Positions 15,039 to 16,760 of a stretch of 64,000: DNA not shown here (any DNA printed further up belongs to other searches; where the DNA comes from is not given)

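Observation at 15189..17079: Stand-alone grdC-like + grdA (selenoprotein) gene pair without the rest of a glycine/sarcosine/betaine reductase system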

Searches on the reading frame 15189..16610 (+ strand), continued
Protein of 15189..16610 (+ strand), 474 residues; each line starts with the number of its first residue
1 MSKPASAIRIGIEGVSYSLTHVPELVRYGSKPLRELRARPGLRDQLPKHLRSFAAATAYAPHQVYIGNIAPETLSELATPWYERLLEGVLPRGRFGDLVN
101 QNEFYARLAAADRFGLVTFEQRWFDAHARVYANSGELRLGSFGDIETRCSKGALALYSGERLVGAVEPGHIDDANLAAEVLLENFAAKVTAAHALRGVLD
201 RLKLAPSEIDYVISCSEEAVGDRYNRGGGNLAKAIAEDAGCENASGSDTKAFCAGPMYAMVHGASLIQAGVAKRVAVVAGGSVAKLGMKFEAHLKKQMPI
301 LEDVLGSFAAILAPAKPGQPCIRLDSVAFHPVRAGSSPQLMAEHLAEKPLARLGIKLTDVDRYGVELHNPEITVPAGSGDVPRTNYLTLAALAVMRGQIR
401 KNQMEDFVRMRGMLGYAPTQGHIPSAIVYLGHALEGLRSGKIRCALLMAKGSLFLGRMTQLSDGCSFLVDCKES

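Call 32: search_protein_families(library=pfam, proteins=[L041:19805-20785:-, L026:1729-2910:+, L059:15943-16863:-, L037:18705-19499:+, L026:5385-6254:+, L063:5053-5451:+, L071:6745-7818:+, L031:13052-14461:+, L043:1437-3287:-, L010:609-1778:-], max_evalue=0.00001)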
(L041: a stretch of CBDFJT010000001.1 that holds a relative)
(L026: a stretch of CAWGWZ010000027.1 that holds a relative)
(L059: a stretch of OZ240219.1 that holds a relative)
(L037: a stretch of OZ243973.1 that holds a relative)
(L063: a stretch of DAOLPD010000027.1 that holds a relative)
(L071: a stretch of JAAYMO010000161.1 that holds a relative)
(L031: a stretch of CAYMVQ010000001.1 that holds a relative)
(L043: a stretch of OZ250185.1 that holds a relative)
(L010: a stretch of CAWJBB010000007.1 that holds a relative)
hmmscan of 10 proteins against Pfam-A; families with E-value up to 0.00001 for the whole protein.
L041:19805-20785:- (327 aa): 3 families
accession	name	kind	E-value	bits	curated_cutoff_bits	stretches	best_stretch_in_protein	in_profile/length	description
PF13602.12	ADH_zinc_N_2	-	1e-21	78.7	27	1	192-319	1-134/134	Zinc-binding dehydrogenase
PF08240.17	ADH_N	-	8.1e-16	58.6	23.5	1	27-120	2-104/104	Alcohol dehydrogenase GroES-like domain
PF00107.32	ADH_zinc_N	-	1.8e-13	51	31.8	1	161-250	1-97/129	Zinc-binding dehydrogenase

L026:1729-2910:+ (394 aa): 4 families
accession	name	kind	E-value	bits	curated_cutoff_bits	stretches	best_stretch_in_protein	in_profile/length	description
PF02771.21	Acyl-CoA_dh_N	-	3.7e-33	114.7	22.9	1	20-132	1-113/113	Acyl-CoA dehydrogenase, N-terminal domain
PF00441.29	Acyl-CoA_dh_1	-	6e-33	114.5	22.4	1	244-392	1-149/150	Acyl-CoA dehydrogenase, C-terminal domain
PF02770.24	Acyl-CoA_dh_M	-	2.1e-24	86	33.3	1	136-231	1-97/97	Acyl-CoA dehydrogenase, middle domain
PF08028.16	Acyl-CoA_dh_2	-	1.2e-11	45.5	22.7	1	260-373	2-125/134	Acyl-CoA dehydrogenase, C-terminal domain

L059:15943-16863:- (307 aa): 3 families
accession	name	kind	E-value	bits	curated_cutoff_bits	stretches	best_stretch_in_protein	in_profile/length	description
PF03446.21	NAD_binding_2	-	1.1e-39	136.4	21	1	6-158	2-154/161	NAD binding domain of 6-phosphogluconate dehydrogenase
PF00393.24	6PGD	-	1.6e-25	90.5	27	1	173-282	1-116/290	6-phosphogluconate dehydrogenase, C-terminal domain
PF02826.25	2-Hacid_dh_C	-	2.3e-06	27.6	25.1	1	2-83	35-111/178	D-isomer specific 2-hydroxyacid dehydrogenase, NAD binding domain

L037:18705-19499:+ (265 aa): 8 families
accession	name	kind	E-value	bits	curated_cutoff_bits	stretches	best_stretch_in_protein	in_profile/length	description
PF13561.12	adh_short_C2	-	1.4e-42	146.3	27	1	17-260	6-236/236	Enoyl-(Acyl carrier protein) reductase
PF00106.31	adh_short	-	4.2e-33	114.9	26.6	1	9-199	2-190/195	short chain dehydrogenase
PF08659.16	KR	-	1e-14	55.3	22.6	1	10-184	3-174/180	KR domain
PF13460.12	NAD_binding_10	-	2.2e-09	37.9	27.2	1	14-200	1-155/184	NAD(P)H-binding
PF03435.24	Sacchrp_dh_NADP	-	4.7e-07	30.6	25.1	1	11-96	2-79/129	Saccharopine dehydrogenase NADP binding domain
PF01370.27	Epimerase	-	2.1e-06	27.8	20.9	1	10-93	1-72/240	NAD dependent epimerase/dehydratase family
PF23441.1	SDR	-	2.6e-06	27.5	27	1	5-258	5-254/258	SDR-like rossmann domain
PF16363.11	GDP_Man_Dehyd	-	8.3e-06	25.9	27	0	11-78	1-73/332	GDP-mannose 4,6 dehydratase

L026:5385-6254:+ (290 aa): 2 families
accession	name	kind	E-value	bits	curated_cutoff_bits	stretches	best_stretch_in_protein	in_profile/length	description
PF01614.24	IclR_C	-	2.1e-42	145.1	24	1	102-274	2-173/174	Bacterial transcriptional regulator IclR C-terminal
PF09339.16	HTH_IclR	-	9.6e-13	48.1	22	1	35-86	1-52/52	IclR helix-turn-helix domain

L063:5053-5451:+ (133 aa): 0 families

L071:6745-7818:+ (358 aa): 2 families
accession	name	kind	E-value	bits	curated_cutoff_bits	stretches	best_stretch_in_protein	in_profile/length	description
PF02608.20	Bmp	-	4.2e-71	239.8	24.1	1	54-344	5-299/301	ABC transporter substrate-binding protein PnrA-like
PF13407.12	Peripla_BP_4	-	1.9e-07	31.3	35.1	1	63-262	10-221/258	Periplasmic binding protein domain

L031:13052-14461:+ (470 aa): 3 families
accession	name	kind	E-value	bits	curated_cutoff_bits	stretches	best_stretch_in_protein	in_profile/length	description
PF04963.19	Sigma54_CBD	-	1.8e-60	204.3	22.9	1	108-296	2-185/185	Sigma-54 factor, core binding domain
PF04552.19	Sigma54_DBD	-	1.7e-59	200.6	22.8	1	311-469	2-160/160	Sigma-54, DNA binding domain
PF00309.25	Sigma54_AID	-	3e-16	59.4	23.8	1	10-54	2-46/46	Sigma-54 factor, Activator interacting domain (AID)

L043:1437-3287:- (617 aa): 3 families
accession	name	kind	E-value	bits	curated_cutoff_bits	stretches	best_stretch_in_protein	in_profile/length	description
PF00587.30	tRNA-synt_2b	-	1e-44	153.2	29.3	1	295-505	7-179/179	tRNA synthetase class II core domain (G, H, P, S and T)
PF03129.25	HGTP_anticodon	-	2.1e-23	82.7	21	1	517-605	1-92/94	Anticodon binding domain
PF07973.19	tRNA_SAD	-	7.4e-16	58.3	24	1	140-189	1-44/44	Threonyl and Alanyl tRNA synthetase second additional domain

L010:609-1778:- (390 aa): 1 family
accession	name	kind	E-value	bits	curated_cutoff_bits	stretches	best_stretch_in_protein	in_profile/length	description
PF04909.20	Amidohydro_2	-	5.3e-31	108.9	26.4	1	87-388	11-289/289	Amidohydrolase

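Call 33: search_protein_families(library=ncbifam, proteins=[L059:8625-9683:+, L073:2754-4046:+, L031:11527-12711:+, L051:11388-11753:+, L033:12616-14100:+, L033:3-1859:+, L012:543-1529:+, L070:11218-12009:+, L033:8844-9986:+, L046:13705-14673:-], max_evalue=0.00001)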
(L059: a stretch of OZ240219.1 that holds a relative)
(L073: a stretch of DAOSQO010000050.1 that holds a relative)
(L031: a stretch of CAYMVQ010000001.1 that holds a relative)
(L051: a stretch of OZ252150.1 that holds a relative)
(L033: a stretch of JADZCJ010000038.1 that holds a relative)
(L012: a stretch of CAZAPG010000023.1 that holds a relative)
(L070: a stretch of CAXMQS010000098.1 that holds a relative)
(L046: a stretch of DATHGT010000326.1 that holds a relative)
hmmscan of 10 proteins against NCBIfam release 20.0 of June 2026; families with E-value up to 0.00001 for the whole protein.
L059:8625-9683:+ (353 aa): 6 families
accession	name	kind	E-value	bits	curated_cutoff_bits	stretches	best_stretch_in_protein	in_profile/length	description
NF040794.1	sarcosine_GrdF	exception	9.1e-120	400.2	800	1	5-353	1-349/435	sarcosine reductase complex component B subunit beta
TIGR01918.1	various_sel_PB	subfamily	7.8e-118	394.1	65.45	1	9-353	1-345/431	glycine/betaine/sarcosine/D-proline family reductase selenoprotein B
TIGR01917.1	gly_red_sel_B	equivalog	2.3e-108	362.9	602.2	1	9-353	1-345/431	glycine reductase complex selenoprotein B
NF040795.1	betaine_GrdH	exception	8.6e-98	328.1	775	1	9-353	1-346/435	betaine reductase selenoprotein B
NF041545.1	GrdB_like_no_Se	equivalog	2.4e-26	92.5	175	1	9-168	1-163/171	GrdB-related putative oxidoreductase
TIGR04483.1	D_pro_red_PrdB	equivalog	2.6e-09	36.9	300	1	232-352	30-146/238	D-proline reductase (dithiol) protein PrdB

L073:2754-4046:+ (431 aa): 3 families
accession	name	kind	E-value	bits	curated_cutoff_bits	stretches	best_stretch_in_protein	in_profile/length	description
NF040793.1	sarcosine_GrdG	exception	5.5e-199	661.3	780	1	4-431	1-428/428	sarcosine reductase complex component B subunit alpha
NF053623.1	fluoroAc_FarE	equivalog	2.4e-56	191.3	675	1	5-387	4-377/419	fluoroacetate reductase subunit FarE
TIGR04480.1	D_pro_red_PrdA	equivalog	5.1e-21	75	700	1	7-347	171-512/587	D-proline reductase (dithiol) proprotein PrdA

L031:11527-12711:+ (395 aa): 3 families
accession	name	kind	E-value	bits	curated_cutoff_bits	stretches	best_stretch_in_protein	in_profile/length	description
NF040747.1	reduct_C_alpha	equivalog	1e-176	587.6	350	1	8-385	2-379/380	glycine/sarcosine/betaine reductase complex component C subunit alpha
TIGR00182.1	plsX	equivalog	3.7e-09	36.2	243.4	0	136-231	144-236/337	phosphate acyltransferase PlsX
NF010419.0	PRK13845.1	equivalog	1.8e-06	27.2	729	1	148-234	262-345/440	putative glycerol-3-phosphate acyltransferase PlsX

L051:11388-11753:+ (122 aa): 6 families
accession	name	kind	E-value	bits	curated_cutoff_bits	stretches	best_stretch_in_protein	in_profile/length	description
NF047697.1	ThioredTrxAClost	equivalog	1.5e-26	92.6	140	1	17-120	1-104/105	thioredoxin TrxA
TIGR01068.1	thioredoxin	equivalog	2e-19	69.6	96.8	1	21-106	2-87/101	thioredoxin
NF008229.0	PRK10996.1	equivalog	6.9e-17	61.5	125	1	29-105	48-124/141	thioredoxin TrxC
NF006898.0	PRK09381.1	equivalog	2.6e-12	47.1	138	1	19-118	7-105/109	thioredoxin TrxA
TIGR01126.1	pdi_dom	equivalog_domain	1e-10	41.8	107.2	1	20-106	1-91/105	protein disulfide-isomerase domain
TIGR01130.1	ER_PDI_fam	subfamily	1.3e-07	31.5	344.25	1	23-101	353-431/476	protein disulfide-isomerase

L033:12616-14100:+ (495 aa): 44 families (the best 25 are shown)
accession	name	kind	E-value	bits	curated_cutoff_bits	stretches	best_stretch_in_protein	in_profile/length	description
TIGR01804.1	BADH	equivalog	1.1e-145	485.8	668.6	1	20-476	1-453/467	betaine-aldehyde dehydrogenase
TIGR02299.1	HpaE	equivalog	1.2e-141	472.7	638.35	1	18-491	2-477/488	5-carboxymethyl-2-hydroxymuconate semialdehyde dehydrogenase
NF009725.0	PRK13252.1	equivalog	6.8e-137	456.8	593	1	17-493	7-482/488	betaine-aldehyde dehydrogenase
NF010000.0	PRK13473.1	subfamily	3.4e-132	441.5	615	1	18-489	4-471/475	aminobutyraldehyde dehydrogenase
NF045736.1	PaDhStyDRhodo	equivalog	1e-126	423.3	800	1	18-488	4-475/479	phenylacetaldehyde dehydrogenase StyD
NF045735.1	PaDhStyDPseudo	equivalog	1e-115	387.2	850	1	18-486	4-477/483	phenylacetaldehyde dehydrogenase StyD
NF052305.1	DioxValDhHalo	equivalog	4.1e-115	385.4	750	1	15-489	3-480/483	2,5-dioxovalerate dehydrogenase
TIGR03216.1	OH_muco_semi_DH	equivalog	3.3e-113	378.9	693.25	1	18-480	2-466/481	2-hydroxymuconic semialdehyde dehydrogenase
NF042993.1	AlphKGSA_gudD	equivalog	4.6e-113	378.5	770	1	17-490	4-480/481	alpha-ketoglutaric semialdehyde dehydrogenase GucD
NF050026.1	AcaldDHExaC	equivalog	3.2e-112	375.7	900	1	15-485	14-483/503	acetaldehyde dehydrogenase ExaC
NF007352.0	PRK09847.1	equivalog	3.1e-106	355.8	850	1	19-491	22-492/495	aldehyde dehydrogenase PuuC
TIGR01780.1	SSADH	subfamily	3.4e-104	349.2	646.35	1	36-485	1-443/448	succinate-semialdehyde dehydrogenase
TIGR04284.1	aldehy_Rv0768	hypoth_equivalog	7.7e-102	341.7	775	1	18-481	2-469/480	aldehyde dehydrogenase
NF006916.0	PRK09407.1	equivalog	9e-102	341.3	521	1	28-490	30-492/526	succinic semialdehyde dehydrogenase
TIGR03374.1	ABALDH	equivalog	9.7e-102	341.2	909.3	1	18-476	3-453/472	aminobutyraldehyde dehydrogenase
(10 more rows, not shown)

L033:3-1859:+ (619 aa): 13 families
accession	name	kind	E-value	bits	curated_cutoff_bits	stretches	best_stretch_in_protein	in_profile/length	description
TIGR03194.1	4hydrxCoA_A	equivalog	9.8e-210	698.7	994.55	1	1-585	159-746/746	4-hydroxybenzoyl-CoA reductase subunit alpha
NF043082.1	XdhA_XDHase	equivalog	4.9e-129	431.7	780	1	6-588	178-755/758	xanthine dehydrogenase subunit XdhA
NF007426.0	PRK09970.1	equivalog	4.6e-122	408.5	916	1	15-587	190-757/761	xanthine dehydrogenase molybdenum-binding subunit XdhA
NF041018.1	glyceraldDH_alpha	equivalog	6.8e-94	315.7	790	1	16-582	189-741/741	glyceraldehyde dehydrogenase subunit alpha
TIGR03196.1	pucD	equivalog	1.3e-93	314.8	783.65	1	2-580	161-753/763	xanthine dehydrogenase subunit D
NF040766.1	CODH_aero_grp5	exception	2.3e-86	290.7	950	2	14-406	188-590/785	aerobic carbon-monoxide dehydrogenase large subunit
TIGR03313.1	Se_sel_red_Mo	hypoth_equivalog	8.1e-74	248.8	1101.9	1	1-587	371-951/951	molybdopterin-dependent oxidoreductase Mo/Fe-S-binding subunit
TIGR03311.1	Se_dep_XDH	equivalog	7.7e-70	236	830.45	2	14-390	337-696/848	selenium-dependent xanthine dehydrogenase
TIGR02416.1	CO_dehy_Mo_lg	equivalog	7e-68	229.5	991.15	1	1-583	171-769/770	aerobic carbon-monoxide dehydrogenase large subunit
NF041671.1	peri_hyde_PaoC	equivalog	4.9e-67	226.9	1180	1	7-586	181-732/735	aldehyde oxidoreductase molybdenum-binding subunit PaoC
NF045668.1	pterin_aldehy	equivalog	6.4e-62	209.8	1100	1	3-585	351-904/905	molybdopterin-dependent aldehyde oxidoreductase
TIGR02965.1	xanthine_xdhB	equivalog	4e-60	203.9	849.5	1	7-534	162-695/758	xanthine dehydrogenase molybdopterin binding subunit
TIGR02969.1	mam_aldehyde_ox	subfamily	3e-26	91.3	1912.3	1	6-366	732-1099/1330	aldehyde oxidase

L012:543-1529:+ (329 aa): 7 families
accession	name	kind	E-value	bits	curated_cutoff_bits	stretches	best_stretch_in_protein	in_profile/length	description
TIGR03195.1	4hydrxCoA_B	equivalog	6.1e-84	281.9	404.55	1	4-324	2-319/321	4-hydroxybenzoyl-CoA reductase subunit beta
NF043083.1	XdhB_XDHase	equivalog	6.8e-48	163.3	310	2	8-119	6-116/289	xanthine dehydrogenase subunit XdhB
NF007427.0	PRK09971.1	equivalog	2.9e-47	161.3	287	2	8-119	6-116/292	xanthine dehydrogenase FAD-binding subunit XdhB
NF041019.1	glyceraldDH_beta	equivalog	9.3e-47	159.6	350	2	153-323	112-279/280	glyceraldehyde dehydrogenase subunit beta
TIGR02963.1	xanthine_xdhA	equivalog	1.1e-28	100.1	467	2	9-118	195-300/468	xanthine dehydrogenase small subunit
TIGR03199.1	pucC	equivalog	3.4e-19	69.2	306.05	1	12-120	1-108/264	xanthine dehydrogenase subunit C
TIGR03312.1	Se_sel_red_FAD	hypoth_equivalog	8.7e-11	41.5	241.5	1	8-119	3-107/257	molybdopterin-dependent oxidoreductase FAD-binding subunit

L070:11218-12009:+ (264 aa): 22 families
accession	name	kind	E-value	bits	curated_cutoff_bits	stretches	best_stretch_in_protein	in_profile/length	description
NF003011.0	PRK03837.1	subfamily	2.7e-28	99.2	260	1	12-234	6-230/241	transcriptional regulator NanR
NF007741.0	PRK10421.1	equivalog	4.8e-24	85.1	311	1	19-238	7-234/262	transcriptional regulator LldR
NF007001.0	PRK09464.1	equivalog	1e-18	67.9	330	1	18-232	9-227/254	pyruvate dehydrogenase complex transcriptional repressor PdhR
NF007442.0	PRK09990.1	equivalog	3.1e-15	56.3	301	1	16-177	7-180/256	transcriptional regulator GlcC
TIGR03338.1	phnR_burk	equivalog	3.2e-15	56.3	271.5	1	17-230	9-206/212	phosphonate utilization associated transcriptional regulator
NF007588.0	PRK10225.1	equivalog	6.6e-15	55.1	442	1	23-236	13-230/257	Uxu operon transcriptional regulator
TIGR02018.2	his_ut_repres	equivalog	5.9e-14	52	220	1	22-84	2-65/226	histidine utilization transcriptional repressor HutC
TIGR02325.1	C_P_lyase_phnF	equivalog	4.7e-12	45.9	156.8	1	19-82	8-71/238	phosphonate metabolism transcriptional regulator PhnF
NF008571.0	PRK11523.1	equivalog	5.8e-12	45.6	396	1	17-172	6-165/258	transcriptional regulator ExuR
NF052282.1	PLP_TF_PdxR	equivalog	4.4e-11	42.5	320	1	22-89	4-71/448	MocR-like pyridoxine biosynthesis transcription factor PdxR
NF003444.0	PRK04984.1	equivalog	7.4e-10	38.7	189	1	31-166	19-161/239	fatty acid metabolism transcriptional regulator FadR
NF041547.1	GntR_LSA1692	equivalog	1.3e-09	38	275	1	21-84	3-67/233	GntR family transcriptional regulator, LSA1692 subfamily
TIGR03337.1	phnR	equivalog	1.6e-09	37.8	296.75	1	23-83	5-65/231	phosphonate utilization transcriptional regulator PhnR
NF052290.2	MocR_like_YczR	exception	2.3e-09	36.5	487.4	1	19-93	19-92/458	MocR-like transcription factor YczR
TIGR02812.1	fadR_gamma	equivalog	2.4e-09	37.2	249.2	1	30-74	17-61/235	fatty acid metabolism transcriptional regulator FadR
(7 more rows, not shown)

L033:8844-9986:+ (381 aa): 7 families
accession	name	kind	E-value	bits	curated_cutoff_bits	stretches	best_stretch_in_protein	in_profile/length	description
NF052585.1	SucGlutTfsCaiB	equivalog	6.3e-107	357.6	750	1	3-377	6-387/394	succinate--glutarate CoA-transferase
NF041294.1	Scnl_mescCoAtase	equivalog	2.6e-100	336.2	700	1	5-375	4-380/381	succinyl-CoA:mesaconate CoA-transferase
NF008511.0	PRK11430.1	equivalog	7.6e-98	328.1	522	1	4-377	9-378/381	CoA:oxalate CoA-transferase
NF003809.0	PRK05398.1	subfamily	8.8e-81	271.6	442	2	1-206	1-207/416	formyl-CoA transferase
TIGR03253.1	oxalate_frc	equivalog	9.7e-78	261.7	504.2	2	4-206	3-206/416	formyl-CoA transferase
NF002914.1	PRK03525.1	equivalog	9.5e-40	136.7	413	1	4-377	9-380/400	L-carnitine CoA-transferase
TIGR04253.1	mesacon_CoA_iso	equivalog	1.8e-27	96.3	725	1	5-379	3-384/403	2-methylfumaryl-CoA isomerase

L046:13705-14673:- (323 aa): 29 families (the best 25 are shown)
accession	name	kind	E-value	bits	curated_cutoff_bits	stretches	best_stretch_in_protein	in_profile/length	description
TIGR03619.1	F420_Rv2161c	subfamily_domain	1.3e-43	149.4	166.9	1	36-269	3-218/247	TIGR03619 family F420-dependent LLM class oxidoreductase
TIGR03560.1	F420_Rv1855c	subfamily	1.1e-31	110.4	231.4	1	29-233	11-218/227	TIGR03560 family F420-dependent LLM class oxidoreductase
TIGR03621.1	F420_MSMEG_2516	subfamily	5e-24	85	213.15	1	30-293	13-270/295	TIGR03621 family F420-dependent LLM class oxidoreductase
TIGR03841.1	F420_Rv3093c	subfamily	5.7e-24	85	213.65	1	32-282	11-242/298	LLM class F420-dependent oxidoreductase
TIGR03559.1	F420_Rv3520c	subfamily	7e-24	84.5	335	1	31-268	13-249/325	LLM class F420-dependent oxidoreductase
TIGR03571.1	lucif_BA3436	subfamily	1.4e-23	83.7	303.9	1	8-227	10-225/304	TIGR03571 family LLM class oxidoreductase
NF002619.0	PRK02271.1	equivalog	1.7e-23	83.4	276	1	30-259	13-227/329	5,10-methylenetetrahydromethanopterin reductase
TIGR03564.1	F420_MSMEG_4879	subfamily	2.2e-23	83.2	234.25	1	36-300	4-264/265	TIGR03564 family F420-dependent LLM class oxidoreductase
TIGR03557.1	F420_G6P_family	subfamily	1e-22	80.7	210.4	1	36-269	18-239/316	TIGR03557 family F420-dependent LLM class oxidoreductase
TIGR03854.1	F420_MSMEG_3544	hypoth_equivalog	3.5e-21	75.8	295.6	1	35-321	17-287/290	TIGR03854 family LLM class F420-dependent oxidoreductase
TIGR04020.1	seco_metab_LLM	subfamily_domain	7.5e-20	71.3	244.45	1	33-266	21-250/341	MupA/Atu3671 family FMN-dependent luciferase-like monooxygenase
TIGR03555.1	F420_mer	equivalog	6e-19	68.6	348.7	1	35-259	16-226/325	5,10-methylenetetrahydromethanopterin reductase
TIGR03857.1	F420_MSMEG_2249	hypoth_equivalog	4.3e-18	65.6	218.4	1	25-258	8-225/329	TIGR03857 family LLM class F420-dependent oxidoreductase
TIGR04024.1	F420_NP1902A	hypoth_equivalog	2.1e-17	62.9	345.4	1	19-268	3-238/330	TIGR04024 family LLM class F420-dependent oxidoreductase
TIGR03885.1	flavin_revert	hypoth_equivalog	3.9e-16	59.2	398.7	1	35-225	17-201/315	TIGR03885 family FMN-dependent LLM class oxidoreductase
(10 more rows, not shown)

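Call 35: search_solved_structures(query=window:15189-16610:+, max_evalue=0.01)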
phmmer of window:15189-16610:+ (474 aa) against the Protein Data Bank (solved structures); distinct sequences matched with E-value up to 0.01: 3.
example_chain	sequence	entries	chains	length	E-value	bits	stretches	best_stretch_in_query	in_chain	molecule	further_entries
1mzj_A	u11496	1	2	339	0.00065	22.1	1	189-280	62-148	Beta-ketoacylsynthase III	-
8vd9_A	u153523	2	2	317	0.0015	21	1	191-280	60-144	Beta-ketoacyl-[acyl-carrier-protein] synthase III 1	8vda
4ryb_A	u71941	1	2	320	0.0027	20.1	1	181-282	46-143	3-oxoacyl-[acyl-carrier-protein] synthase 3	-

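Call 42: find_encoding_contigs(protein=P0093, flank=10000, max_places=2)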
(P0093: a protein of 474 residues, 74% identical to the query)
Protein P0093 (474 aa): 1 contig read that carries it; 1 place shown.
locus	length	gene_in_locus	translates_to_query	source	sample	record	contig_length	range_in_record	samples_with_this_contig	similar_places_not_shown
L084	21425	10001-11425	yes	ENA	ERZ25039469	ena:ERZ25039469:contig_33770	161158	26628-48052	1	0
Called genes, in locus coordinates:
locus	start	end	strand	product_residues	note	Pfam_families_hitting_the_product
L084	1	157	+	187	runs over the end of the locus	PF00106:adh_short, PF08659:KR (weak), PF13561:adh_short_C2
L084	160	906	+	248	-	PF00106:adh_short, PF08643:DUF1776 (faint), PF08659:KR, PF13561:adh_short_C2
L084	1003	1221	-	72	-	PF06902:Fer4_19 (weak), PF13459:Fer4_15, PF13370:Fer4_13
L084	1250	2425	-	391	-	PF04909:Amidohydro_2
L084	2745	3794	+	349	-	PF01547:SBP_bac_1, PF13416:SBP_bac_8, PF13531:SBP_bac_11, PF13343:SBP_bac_6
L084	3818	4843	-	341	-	PF03401:TctC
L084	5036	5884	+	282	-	PF00903:Glyoxalase (weak)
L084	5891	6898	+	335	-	PF01070:FMN_dh, PF00478:IMPDH, PF01070:FMN_dh, PF05690:ThiG (faint), PF03060:NMO (weak)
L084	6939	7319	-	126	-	PF01042:Ribonuc_L-PSP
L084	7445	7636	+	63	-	-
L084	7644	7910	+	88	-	PF01844:HNH, PF14279:HNH_5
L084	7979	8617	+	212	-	PF13419:HAD_2 (weak)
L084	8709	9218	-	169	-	PF10882:bPH_5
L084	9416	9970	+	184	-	PF01661:Macro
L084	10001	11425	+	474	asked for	PF08545:ACP_syn_III (weak), PF19364:DUF5940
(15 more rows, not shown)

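Call 43: find_encoding_contigs(protein=P0068, flank=10000, max_places=2)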
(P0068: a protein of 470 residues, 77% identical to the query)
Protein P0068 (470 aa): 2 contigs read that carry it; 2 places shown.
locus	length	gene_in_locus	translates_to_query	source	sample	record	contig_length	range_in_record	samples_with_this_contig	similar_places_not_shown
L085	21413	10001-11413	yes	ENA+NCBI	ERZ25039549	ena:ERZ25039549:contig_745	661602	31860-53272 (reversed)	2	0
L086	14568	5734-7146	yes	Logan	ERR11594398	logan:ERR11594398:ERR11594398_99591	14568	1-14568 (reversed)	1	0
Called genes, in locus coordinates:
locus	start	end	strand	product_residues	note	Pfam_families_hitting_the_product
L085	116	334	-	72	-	PF06902:Fer4_19 (weak), PF13459:Fer4_15, PF13370:Fer4_13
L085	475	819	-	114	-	PF04909:Amidohydro_2 (weak)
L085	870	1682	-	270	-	PF04909:Amidohydro_2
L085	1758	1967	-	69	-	-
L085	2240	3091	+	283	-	PF00903:Glyoxalase (faint)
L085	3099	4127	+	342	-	PF01070:FMN_dh, PF00478:IMPDH, PF01070:FMN_dh, PF05690:ThiG (faint), PF03060:NMO (weak)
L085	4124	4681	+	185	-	PF04011:LemA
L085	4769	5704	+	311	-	PF01435:Peptidase_M48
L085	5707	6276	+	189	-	PF13453:Zn_ribbon_TFIIB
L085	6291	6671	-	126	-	PF01042:Ribonuc_L-PSP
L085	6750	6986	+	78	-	-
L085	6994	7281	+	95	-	PF01844:HNH, PF14279:HNH_5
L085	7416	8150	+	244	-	PF13419:HAD_2 (weak)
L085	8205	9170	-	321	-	PF01544:CorA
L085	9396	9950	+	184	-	PF01661:Macro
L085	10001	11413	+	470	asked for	PF08545:ACP_syn_III (faint), PF19364:DUF5940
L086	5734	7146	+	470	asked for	PF08545:ACP_syn_III (faint), PF19364:DUF5940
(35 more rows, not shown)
